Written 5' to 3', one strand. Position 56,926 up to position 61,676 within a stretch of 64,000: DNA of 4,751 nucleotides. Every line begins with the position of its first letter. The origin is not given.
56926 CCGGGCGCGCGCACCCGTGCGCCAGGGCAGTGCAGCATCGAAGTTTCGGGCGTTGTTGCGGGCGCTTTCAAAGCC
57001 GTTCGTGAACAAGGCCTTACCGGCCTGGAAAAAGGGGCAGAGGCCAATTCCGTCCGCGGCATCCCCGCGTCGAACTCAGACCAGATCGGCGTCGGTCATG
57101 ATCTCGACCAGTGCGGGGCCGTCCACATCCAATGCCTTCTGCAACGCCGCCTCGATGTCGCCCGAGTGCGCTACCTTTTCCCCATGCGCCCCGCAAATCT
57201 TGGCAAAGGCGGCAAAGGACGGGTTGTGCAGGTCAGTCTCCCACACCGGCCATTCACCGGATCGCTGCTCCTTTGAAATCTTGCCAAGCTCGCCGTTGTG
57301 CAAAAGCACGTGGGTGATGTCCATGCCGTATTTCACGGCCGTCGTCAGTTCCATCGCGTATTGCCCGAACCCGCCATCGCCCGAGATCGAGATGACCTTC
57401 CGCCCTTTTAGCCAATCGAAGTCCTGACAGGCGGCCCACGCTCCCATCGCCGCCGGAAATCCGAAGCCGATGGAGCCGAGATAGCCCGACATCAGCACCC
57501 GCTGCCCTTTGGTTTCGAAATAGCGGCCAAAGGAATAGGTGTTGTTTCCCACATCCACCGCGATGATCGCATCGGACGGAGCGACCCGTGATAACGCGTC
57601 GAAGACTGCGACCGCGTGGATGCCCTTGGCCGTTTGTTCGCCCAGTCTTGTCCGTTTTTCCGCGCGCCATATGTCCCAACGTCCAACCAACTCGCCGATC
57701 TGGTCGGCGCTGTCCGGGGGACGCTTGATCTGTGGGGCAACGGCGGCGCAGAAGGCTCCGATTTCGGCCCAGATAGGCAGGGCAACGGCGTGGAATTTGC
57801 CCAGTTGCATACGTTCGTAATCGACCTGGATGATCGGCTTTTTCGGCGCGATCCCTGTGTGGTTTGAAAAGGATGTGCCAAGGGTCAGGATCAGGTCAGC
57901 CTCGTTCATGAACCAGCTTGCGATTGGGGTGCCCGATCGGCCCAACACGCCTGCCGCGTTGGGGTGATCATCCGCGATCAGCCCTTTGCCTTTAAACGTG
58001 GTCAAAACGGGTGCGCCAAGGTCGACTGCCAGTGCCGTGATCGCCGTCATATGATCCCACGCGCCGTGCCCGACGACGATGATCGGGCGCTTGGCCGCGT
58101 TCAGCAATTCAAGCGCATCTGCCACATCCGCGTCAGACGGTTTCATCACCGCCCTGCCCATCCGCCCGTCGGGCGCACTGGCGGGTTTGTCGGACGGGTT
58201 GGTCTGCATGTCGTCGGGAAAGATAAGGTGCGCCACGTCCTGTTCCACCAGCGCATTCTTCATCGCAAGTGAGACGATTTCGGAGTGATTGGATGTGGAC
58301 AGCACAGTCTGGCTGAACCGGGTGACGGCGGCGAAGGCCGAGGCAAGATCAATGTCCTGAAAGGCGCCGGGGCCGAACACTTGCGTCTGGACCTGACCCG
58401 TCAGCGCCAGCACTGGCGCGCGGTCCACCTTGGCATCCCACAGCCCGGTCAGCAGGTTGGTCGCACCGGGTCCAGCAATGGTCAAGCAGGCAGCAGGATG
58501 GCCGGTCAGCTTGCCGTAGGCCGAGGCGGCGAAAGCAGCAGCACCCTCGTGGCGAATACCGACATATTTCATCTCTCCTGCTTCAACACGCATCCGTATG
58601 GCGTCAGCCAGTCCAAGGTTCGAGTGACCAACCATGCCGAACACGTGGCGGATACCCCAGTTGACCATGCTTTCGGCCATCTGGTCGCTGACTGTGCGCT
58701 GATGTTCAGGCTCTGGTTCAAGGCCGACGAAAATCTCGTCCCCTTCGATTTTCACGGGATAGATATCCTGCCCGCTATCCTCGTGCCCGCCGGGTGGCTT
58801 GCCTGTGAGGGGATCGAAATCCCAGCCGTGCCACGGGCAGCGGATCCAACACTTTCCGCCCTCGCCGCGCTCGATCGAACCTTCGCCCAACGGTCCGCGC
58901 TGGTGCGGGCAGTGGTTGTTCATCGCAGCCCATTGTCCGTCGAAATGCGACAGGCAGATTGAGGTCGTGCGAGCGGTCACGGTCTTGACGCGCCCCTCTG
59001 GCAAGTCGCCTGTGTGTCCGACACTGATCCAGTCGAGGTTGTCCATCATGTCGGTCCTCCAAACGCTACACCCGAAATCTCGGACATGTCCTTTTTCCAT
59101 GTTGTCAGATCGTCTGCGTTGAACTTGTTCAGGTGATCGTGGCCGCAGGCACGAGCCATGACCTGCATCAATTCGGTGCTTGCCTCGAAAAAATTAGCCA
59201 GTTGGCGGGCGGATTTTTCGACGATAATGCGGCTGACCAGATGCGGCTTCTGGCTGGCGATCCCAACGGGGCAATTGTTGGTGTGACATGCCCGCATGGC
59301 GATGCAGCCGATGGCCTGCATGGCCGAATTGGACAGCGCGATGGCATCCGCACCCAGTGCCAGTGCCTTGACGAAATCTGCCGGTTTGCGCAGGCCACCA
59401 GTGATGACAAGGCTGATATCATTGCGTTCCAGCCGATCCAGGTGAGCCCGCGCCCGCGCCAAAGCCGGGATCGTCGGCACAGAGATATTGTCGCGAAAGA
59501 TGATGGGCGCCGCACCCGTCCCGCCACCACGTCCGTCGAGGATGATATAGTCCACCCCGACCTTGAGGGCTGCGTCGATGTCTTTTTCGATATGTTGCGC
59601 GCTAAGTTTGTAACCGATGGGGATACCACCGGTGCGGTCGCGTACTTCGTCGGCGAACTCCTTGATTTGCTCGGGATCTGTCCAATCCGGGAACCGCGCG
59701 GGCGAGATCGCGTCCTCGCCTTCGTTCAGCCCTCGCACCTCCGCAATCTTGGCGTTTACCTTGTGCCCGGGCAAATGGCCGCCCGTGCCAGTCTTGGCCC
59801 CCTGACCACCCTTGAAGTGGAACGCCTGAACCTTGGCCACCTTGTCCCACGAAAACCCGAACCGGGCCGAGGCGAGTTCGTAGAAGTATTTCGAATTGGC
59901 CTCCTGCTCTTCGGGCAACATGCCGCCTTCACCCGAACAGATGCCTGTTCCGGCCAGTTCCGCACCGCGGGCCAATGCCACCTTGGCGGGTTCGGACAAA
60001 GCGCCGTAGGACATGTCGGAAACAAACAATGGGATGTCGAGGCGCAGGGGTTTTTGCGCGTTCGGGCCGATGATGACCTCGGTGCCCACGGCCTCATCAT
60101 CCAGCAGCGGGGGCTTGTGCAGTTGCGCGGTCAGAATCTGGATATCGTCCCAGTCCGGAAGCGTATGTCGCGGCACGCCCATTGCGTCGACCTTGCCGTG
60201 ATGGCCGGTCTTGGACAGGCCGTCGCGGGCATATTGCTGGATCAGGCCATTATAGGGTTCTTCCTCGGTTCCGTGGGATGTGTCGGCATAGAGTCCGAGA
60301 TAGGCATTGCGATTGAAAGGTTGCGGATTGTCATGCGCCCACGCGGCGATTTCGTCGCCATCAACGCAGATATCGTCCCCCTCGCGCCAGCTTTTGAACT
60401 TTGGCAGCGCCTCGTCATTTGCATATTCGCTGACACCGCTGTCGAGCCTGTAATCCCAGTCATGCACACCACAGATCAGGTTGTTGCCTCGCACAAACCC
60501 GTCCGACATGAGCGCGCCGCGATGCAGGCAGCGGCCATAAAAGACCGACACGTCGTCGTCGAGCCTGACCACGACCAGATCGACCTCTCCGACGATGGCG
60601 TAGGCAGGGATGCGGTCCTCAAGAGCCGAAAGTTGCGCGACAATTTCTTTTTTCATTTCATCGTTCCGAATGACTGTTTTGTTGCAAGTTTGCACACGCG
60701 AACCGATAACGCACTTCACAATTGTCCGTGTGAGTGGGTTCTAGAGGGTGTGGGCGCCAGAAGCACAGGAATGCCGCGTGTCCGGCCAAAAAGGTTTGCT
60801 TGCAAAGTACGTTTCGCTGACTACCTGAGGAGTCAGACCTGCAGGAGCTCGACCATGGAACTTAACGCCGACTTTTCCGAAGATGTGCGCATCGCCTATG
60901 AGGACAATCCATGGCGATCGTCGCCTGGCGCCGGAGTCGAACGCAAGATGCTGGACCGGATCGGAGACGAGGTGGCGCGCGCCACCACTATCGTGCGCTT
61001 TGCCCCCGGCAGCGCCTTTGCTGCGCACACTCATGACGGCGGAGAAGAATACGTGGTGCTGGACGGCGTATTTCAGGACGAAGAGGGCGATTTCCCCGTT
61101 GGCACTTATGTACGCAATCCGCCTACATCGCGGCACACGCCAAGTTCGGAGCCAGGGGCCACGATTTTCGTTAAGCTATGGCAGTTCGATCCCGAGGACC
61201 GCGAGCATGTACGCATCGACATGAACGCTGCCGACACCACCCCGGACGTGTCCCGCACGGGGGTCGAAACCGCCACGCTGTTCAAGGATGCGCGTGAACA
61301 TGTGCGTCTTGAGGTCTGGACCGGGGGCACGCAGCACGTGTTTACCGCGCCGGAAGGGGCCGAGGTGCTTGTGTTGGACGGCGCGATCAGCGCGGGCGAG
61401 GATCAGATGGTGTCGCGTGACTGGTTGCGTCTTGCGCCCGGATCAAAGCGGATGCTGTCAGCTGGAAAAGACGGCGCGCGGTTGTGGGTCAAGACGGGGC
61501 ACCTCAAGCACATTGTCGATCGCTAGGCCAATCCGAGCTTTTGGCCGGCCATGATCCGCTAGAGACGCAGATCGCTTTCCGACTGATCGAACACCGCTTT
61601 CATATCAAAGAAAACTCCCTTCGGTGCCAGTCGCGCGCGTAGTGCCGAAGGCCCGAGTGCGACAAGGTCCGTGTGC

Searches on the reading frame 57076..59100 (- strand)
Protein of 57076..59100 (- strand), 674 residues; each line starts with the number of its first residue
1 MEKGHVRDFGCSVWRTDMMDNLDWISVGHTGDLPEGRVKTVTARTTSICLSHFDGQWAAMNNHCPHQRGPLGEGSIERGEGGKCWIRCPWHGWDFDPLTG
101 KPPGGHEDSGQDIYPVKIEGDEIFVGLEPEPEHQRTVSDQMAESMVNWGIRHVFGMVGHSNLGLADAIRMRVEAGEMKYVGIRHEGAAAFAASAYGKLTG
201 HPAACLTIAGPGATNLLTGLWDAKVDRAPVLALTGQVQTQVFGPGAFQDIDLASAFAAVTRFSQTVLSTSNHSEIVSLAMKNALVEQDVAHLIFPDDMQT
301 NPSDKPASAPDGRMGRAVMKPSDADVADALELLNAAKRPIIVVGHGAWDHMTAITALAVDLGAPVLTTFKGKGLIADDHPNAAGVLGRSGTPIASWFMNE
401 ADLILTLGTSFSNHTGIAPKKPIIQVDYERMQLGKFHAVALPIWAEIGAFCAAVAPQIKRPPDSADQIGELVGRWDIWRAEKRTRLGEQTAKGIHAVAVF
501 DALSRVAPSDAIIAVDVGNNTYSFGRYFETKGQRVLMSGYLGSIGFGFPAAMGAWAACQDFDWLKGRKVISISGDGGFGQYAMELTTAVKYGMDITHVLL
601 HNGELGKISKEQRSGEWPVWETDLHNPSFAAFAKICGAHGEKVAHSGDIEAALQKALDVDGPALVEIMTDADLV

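Call 69: search_protein_families(library=pfam, proteins=[window:57076-59100:-], max_evalue=0.0001)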
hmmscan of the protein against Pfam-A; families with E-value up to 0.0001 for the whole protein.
window:57076-59100:- (674 aa): 6 families
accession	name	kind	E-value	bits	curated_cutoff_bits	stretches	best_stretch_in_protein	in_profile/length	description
PF00205.28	TPP_enzyme_M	-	1.1e-33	116.3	30.4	1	326-453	1-136/137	Thiamine pyrophosphate enzyme, central domain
PF02776.23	TPP_enzyme_N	-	1.1e-32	112.8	26.8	1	136-252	2-116/119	Thiamine pyrophosphate enzyme, N-terminal TPP binding domain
PF02775.26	TPP_enzyme_C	-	3e-32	111.9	21.9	1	516-667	1-151/151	Thiamine pyrophosphate enzyme, C-terminal TPP binding domain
PF00355.32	Rieske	-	3.2e-16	59.4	20.3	1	24-102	2-75/88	Rieske [2Fe-2S] domain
PF13806.12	Rieske_2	-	2.2e-07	31.2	27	1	23-125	1-103/104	Rieske-like [2Fe-2S] domain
PF22543.2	Rieske_4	-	2e-05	25.3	28.4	1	27-94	3-69/119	Soluble Rieske-type ferredoxin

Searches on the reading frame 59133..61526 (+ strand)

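Call 69: search_protein_families(library=pfam, proteins=[window:59133-61526:+], max_evalue=0.0001)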
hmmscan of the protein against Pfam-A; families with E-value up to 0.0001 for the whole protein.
window:59133-61526:+ (797 aa): 1 family
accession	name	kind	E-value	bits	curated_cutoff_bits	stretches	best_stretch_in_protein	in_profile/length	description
PF12973.13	Cupin_7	-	2.7e-36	124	27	1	583-685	2-104/105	ChrR Cupin-like domain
